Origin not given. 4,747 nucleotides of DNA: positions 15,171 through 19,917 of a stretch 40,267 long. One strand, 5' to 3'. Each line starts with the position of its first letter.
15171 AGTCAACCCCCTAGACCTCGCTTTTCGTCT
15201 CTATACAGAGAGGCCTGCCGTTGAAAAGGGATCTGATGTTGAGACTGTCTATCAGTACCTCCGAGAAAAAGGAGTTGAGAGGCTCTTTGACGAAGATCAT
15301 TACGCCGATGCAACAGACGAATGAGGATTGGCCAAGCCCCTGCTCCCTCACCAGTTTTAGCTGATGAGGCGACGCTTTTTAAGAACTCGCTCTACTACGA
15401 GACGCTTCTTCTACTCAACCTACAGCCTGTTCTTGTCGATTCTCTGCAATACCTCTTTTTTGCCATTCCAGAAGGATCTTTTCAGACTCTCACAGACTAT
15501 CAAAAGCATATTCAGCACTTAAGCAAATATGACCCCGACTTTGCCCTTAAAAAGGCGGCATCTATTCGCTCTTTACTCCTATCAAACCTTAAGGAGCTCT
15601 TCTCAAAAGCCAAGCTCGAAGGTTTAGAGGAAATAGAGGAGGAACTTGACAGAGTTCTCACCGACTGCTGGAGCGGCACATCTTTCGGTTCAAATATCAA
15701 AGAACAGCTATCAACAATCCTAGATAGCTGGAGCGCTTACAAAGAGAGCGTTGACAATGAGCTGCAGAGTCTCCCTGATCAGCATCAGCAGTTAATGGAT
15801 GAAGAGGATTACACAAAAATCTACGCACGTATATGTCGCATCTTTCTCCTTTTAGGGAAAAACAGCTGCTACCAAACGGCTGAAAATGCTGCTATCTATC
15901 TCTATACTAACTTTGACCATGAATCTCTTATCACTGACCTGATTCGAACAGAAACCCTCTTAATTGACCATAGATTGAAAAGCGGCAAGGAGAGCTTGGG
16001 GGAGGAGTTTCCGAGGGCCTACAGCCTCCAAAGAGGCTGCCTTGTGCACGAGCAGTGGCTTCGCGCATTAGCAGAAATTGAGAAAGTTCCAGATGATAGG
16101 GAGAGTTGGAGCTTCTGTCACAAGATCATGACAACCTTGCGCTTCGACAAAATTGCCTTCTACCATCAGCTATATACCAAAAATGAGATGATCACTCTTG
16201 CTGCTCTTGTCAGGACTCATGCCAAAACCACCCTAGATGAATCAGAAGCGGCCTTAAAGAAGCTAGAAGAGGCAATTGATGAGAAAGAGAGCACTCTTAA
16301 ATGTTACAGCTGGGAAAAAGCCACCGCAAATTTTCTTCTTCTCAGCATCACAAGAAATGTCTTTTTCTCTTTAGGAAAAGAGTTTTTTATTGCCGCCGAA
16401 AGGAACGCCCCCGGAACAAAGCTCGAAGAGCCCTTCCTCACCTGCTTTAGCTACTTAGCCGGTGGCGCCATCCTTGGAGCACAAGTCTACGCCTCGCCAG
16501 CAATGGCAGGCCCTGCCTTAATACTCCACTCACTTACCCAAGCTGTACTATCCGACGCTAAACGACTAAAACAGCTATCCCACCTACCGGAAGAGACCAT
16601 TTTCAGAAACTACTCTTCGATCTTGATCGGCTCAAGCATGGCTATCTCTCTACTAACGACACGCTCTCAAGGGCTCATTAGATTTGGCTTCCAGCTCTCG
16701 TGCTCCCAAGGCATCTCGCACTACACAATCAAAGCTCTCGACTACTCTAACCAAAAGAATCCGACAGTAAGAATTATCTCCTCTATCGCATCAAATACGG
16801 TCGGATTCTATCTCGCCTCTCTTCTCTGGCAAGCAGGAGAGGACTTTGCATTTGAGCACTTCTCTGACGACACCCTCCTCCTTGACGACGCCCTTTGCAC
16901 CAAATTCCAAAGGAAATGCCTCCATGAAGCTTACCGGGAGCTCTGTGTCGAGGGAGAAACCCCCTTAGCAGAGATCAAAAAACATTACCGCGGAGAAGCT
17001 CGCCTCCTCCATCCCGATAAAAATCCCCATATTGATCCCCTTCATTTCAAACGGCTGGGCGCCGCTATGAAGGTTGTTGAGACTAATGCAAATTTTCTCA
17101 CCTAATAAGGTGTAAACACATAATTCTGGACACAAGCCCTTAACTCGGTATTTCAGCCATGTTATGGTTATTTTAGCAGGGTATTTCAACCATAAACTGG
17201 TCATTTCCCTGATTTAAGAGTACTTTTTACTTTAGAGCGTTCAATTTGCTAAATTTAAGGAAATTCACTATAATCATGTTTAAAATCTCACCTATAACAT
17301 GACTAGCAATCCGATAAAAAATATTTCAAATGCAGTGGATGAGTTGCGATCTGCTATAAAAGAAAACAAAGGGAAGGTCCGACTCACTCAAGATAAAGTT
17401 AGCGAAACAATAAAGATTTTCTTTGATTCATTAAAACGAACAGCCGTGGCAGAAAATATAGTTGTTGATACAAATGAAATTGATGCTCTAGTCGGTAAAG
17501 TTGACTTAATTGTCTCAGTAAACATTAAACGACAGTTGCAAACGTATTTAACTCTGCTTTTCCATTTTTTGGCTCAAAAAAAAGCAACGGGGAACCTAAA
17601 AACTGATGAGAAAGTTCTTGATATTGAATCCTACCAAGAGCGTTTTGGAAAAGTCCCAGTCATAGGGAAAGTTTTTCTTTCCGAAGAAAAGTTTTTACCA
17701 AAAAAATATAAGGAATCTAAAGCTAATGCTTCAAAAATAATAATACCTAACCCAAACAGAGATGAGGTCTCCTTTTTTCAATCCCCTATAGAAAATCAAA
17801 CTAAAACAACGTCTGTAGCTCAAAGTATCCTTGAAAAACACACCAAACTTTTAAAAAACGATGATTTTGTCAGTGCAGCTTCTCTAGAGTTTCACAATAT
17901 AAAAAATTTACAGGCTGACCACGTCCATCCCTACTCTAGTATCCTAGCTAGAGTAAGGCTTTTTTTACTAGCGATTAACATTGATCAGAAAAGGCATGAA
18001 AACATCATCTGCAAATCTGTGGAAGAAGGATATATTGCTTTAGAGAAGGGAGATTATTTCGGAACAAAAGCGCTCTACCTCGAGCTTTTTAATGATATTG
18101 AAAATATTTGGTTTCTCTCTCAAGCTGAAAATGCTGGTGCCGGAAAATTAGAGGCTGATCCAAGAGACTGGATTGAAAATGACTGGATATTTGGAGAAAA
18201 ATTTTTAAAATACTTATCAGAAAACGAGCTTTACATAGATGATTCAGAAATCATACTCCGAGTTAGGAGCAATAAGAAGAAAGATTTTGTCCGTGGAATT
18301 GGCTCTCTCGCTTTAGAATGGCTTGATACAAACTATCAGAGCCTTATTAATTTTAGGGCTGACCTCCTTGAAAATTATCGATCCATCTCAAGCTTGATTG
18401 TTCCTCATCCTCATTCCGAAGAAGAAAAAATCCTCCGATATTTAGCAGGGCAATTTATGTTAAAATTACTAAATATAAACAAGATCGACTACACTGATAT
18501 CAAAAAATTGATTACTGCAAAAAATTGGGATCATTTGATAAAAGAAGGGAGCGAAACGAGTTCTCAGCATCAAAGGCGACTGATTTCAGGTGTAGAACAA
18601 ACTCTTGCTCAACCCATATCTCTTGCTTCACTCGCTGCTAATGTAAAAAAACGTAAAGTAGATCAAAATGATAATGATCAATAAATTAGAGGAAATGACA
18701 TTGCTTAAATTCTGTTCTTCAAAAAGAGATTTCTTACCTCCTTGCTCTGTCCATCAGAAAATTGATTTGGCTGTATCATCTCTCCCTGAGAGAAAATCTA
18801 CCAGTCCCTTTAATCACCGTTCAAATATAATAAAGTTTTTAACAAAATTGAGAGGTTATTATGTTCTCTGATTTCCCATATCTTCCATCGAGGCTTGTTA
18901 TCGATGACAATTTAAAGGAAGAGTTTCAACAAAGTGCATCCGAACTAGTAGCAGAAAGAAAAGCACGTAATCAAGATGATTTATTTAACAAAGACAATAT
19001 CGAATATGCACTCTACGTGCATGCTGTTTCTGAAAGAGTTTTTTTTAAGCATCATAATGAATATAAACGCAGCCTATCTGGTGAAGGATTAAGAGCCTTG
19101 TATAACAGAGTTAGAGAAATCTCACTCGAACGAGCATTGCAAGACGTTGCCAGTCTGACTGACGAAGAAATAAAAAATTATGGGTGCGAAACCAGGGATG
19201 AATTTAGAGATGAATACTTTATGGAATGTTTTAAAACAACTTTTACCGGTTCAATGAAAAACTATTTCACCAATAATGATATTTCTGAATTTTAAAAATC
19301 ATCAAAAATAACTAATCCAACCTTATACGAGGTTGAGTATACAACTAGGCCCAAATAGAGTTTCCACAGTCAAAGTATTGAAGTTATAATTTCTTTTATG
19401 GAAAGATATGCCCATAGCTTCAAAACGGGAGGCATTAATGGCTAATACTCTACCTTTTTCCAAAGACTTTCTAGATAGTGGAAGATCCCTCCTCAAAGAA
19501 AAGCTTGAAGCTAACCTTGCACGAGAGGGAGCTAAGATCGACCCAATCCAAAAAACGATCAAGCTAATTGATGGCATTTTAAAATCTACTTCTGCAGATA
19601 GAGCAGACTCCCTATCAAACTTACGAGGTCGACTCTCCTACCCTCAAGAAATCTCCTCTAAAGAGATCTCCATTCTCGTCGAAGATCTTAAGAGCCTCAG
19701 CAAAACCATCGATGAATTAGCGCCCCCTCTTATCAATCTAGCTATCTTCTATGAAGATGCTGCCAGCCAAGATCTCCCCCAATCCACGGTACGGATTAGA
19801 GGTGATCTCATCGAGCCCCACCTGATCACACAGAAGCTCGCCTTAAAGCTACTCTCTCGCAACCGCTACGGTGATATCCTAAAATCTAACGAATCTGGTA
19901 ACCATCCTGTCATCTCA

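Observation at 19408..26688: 2426-aa mosaic of eukaryote-like modules in a single polypeptide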

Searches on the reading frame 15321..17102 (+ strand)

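Call 5: search_protein_families(library=pfam, proteins=[window:15321-17102:+], max_evalue=0.001)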
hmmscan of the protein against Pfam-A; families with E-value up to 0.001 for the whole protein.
window:15321-17102:+ (594 aa): 1 family
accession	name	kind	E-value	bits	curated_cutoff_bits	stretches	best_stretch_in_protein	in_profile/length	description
PF00226.36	DnaJ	-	2.1e-06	28.2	27.8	1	537-586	2-53/63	DnaJ domain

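Call 80: search_protein_families(library=ncbifam, proteins=[window:15321-17102:+], max_evalue=0.01)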
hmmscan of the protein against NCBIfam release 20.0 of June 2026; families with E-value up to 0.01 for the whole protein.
window:15321-17102:+ (594 aa): 3 families
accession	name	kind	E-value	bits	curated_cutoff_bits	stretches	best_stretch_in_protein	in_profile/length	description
NF010872.0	PRK14279.1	equivalog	0.00097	18.3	556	1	536-588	10-64/394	molecular chaperone DnaJ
TIGR02349.1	DnaJ_bact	equivalog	0.008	15.6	377.2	0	538-587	3-54/354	molecular chaperone DnaJ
NF010871.0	PRK14278.1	equivalog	0.0085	15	502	0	538-586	6-55/378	molecular chaperone DnaJ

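Call 92: search_protein_families(library=padloc, proteins=[window:15321-17102:+], max_evalue=0.01)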
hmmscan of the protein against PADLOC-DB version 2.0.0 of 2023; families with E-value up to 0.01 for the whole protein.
window:15321-17102:+ (594 aa): 0 families

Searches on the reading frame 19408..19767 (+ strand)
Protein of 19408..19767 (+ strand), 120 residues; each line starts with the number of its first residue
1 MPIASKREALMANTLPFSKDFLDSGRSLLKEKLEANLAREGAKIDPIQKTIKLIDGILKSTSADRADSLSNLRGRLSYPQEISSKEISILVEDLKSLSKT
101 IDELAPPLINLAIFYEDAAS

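Call 91: search_protein_families(library=pfam, proteins=[window:19408-19767:+], max_evalue=1)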
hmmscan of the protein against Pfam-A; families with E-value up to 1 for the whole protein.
window:19408-19767:+ (120 aa): 0 families
